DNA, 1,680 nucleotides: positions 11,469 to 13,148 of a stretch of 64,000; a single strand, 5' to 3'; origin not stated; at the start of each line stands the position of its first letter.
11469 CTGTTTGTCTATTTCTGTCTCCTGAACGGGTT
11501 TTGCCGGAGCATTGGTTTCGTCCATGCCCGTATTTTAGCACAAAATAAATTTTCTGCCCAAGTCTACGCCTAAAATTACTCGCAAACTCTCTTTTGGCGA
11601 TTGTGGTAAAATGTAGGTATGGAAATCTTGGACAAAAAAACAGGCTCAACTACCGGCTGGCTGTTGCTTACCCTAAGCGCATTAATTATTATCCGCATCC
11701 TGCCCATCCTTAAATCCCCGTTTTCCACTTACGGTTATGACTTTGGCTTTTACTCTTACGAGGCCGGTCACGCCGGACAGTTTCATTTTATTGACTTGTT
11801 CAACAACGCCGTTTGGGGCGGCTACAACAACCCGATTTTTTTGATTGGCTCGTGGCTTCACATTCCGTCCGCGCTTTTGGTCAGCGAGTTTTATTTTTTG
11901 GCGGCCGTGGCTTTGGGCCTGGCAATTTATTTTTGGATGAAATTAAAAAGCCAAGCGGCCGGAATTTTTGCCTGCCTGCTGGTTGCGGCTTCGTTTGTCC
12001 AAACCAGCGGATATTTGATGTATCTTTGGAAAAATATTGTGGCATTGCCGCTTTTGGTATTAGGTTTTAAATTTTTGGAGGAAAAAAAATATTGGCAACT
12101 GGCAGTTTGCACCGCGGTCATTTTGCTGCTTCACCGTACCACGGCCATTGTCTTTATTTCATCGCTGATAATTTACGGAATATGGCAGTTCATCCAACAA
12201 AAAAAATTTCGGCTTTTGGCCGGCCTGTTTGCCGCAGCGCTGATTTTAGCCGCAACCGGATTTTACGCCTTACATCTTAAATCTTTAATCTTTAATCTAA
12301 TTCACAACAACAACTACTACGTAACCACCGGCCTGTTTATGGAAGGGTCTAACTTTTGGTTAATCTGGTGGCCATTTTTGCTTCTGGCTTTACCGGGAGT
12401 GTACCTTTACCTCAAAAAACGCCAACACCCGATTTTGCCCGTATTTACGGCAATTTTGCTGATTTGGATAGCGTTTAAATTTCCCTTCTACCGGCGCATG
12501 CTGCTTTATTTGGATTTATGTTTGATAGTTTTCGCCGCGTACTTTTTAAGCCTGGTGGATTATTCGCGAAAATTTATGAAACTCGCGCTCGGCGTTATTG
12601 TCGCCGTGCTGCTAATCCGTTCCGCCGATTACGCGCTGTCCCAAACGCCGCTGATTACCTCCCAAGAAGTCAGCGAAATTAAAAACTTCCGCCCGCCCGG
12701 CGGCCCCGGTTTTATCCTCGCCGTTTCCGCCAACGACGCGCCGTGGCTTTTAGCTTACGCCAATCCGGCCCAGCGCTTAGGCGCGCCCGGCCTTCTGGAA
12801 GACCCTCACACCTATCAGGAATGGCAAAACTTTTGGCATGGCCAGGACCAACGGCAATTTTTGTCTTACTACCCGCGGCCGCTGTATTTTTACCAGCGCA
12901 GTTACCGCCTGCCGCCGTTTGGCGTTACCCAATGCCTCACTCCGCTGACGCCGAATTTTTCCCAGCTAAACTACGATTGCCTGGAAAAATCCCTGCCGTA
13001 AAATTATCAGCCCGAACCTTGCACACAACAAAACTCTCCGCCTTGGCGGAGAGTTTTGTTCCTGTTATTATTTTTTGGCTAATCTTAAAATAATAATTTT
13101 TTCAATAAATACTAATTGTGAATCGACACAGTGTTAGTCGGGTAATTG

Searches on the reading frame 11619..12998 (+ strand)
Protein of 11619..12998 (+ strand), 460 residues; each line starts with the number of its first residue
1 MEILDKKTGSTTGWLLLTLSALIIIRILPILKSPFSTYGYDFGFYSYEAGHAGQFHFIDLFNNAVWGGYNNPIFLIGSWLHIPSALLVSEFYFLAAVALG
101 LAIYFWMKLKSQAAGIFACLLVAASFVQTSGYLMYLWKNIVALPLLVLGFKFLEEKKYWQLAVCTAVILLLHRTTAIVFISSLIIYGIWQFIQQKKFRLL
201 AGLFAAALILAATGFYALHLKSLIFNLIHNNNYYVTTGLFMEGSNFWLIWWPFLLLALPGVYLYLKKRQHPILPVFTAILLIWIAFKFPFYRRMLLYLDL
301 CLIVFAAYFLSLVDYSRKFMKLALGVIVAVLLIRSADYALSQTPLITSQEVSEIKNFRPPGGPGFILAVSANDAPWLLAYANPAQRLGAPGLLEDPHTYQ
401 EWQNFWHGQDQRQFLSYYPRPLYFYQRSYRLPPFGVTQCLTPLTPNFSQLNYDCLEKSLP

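Call 47: search_protein_families(library=pfam, proteins=[window:11619-12998:+], max_evalue=0.001)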
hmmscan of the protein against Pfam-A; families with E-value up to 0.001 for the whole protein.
window:11619-12998:+ (460 aa): 1 family
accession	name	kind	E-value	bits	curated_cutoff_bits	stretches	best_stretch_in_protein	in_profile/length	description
PF14897.12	EpsG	-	1.2e-06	28.3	30.1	1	91-332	68-309/326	EpsG family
